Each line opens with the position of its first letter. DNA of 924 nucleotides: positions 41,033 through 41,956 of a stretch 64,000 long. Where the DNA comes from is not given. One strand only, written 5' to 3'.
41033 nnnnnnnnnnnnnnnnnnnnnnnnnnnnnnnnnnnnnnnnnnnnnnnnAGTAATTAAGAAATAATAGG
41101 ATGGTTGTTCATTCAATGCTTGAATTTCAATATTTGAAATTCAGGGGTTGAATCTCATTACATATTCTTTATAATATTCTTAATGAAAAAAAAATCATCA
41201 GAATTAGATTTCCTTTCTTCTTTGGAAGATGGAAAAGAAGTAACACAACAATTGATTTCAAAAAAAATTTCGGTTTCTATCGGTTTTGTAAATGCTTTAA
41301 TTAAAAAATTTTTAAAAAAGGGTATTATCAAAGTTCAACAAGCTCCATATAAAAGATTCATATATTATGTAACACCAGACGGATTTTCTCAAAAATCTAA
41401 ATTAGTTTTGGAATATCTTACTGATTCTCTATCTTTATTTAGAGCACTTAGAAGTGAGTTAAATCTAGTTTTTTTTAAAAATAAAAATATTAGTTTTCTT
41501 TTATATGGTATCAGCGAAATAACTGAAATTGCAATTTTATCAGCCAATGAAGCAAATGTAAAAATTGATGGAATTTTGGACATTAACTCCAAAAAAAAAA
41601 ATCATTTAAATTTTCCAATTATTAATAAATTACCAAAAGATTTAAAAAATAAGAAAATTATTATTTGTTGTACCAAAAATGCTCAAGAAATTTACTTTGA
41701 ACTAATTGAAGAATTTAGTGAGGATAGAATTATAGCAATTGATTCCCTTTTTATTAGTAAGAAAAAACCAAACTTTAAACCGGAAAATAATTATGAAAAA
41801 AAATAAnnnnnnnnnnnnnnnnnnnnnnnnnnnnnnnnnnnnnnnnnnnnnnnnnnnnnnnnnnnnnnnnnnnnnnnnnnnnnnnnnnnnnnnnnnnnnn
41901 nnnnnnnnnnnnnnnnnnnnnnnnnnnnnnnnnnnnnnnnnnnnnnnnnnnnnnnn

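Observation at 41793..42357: RfaH-like NusG paralog plus ops-like elements at both module leaders: candidate processive antitermination for a ~40 kb one-strand glycan super-operon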

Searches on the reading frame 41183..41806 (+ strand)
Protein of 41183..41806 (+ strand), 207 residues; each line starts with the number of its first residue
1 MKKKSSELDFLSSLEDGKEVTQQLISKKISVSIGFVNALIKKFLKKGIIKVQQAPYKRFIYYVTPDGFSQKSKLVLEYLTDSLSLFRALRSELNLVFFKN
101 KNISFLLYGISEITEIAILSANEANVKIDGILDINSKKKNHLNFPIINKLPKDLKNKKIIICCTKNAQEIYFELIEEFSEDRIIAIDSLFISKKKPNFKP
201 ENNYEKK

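Call 5: search_protein_families(library=pfam, proteins=[window:41183-41806:+], max_evalue=1)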
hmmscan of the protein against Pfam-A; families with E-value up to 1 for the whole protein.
window:41183-41806:+ (207 aa): 8 families
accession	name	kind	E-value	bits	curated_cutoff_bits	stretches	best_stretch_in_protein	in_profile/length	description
PF01047.28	MarR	-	0.00035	20.8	24.6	1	6-55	4-53/59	MarR family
PF13412.12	HTH_24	-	0.00057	19.8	21.9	1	15-50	13-48/48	Winged helix-turn-helix DNA-binding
PF12802.13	MarR_2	-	0.007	17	27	1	6-55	6-56/61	MarR family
PF04131.20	NanE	-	0.0091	15.6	27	1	119-189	9-73/192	Putative N-acetylmannosamine-6-phosphate epimerase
PF17472.7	DUF5425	-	0.024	15.8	25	1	119-171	3-55/76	Family of unknown function (DUF5425)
PF03297.21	Ribosomal_S25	-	0.031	15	28.8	1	18-61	55-98/101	S25 ribosomal protein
PF13601.12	HTH_34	-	0.039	14.6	27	1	8-68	3-66/80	Winged helix DNA-binding domain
PF01978.25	TrmB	-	0.1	12.9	25.6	1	18-59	21-62/68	Sugar-specific transcriptional regulator TrmB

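Call 6: search_protein_families(library=ncbifam, proteins=[window:41183-41806:+], max_evalue=1)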
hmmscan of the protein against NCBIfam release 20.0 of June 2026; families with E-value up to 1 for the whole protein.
window:41183-41806:+ (207 aa): 6 families
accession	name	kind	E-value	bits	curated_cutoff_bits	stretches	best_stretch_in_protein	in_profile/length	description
TIGR04176.1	MarR_EPS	equivalog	2.5e-13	50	88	1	5-94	4-97/105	MarR family EPS-associated transcriptional regulator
NF053606.1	Sta1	subfamily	0.017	15.2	80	1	6-66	21-87/100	Sta1 family transcriptional regulator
NF050133.1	TransRegFabT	equivalog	0.051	13.9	200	1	11-63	35-87/138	fatty acid biosynthesis transcriptional regulator FabT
NF040939.2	trans_reg_lrs14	equivalog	0.08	13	90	1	6-63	22-85/103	Lrs14 family HTH-type transcriptional regulator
TIGR02698.1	CopY_TcrY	equivalog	0.1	12.9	121.95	1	18-64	22-66/130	CopY/TcrY family copper transport repressor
TIGR03570.1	NeuD_NnaD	subfamily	0.17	11.5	160.8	1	105-173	2-74/202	NeuD/PglB/VioB family sugar acetyltransferase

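Call 70: search_solved_structures(query=window:41183-41803:+, max_evalue=1)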
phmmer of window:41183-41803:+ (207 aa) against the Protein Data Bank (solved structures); distinct sequences matched with E-value up to 1: 3.
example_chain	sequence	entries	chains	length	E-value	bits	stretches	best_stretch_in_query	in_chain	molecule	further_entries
7nwg_a2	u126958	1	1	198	0.031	17.5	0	16-69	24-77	ribosomal protein eS25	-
2k2s_A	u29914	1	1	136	0.099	15.8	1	12-57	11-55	Micronemal protein 1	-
2bvb_A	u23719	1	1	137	0.1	15.8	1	12-57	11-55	MICRONEMAL PROTEIN 1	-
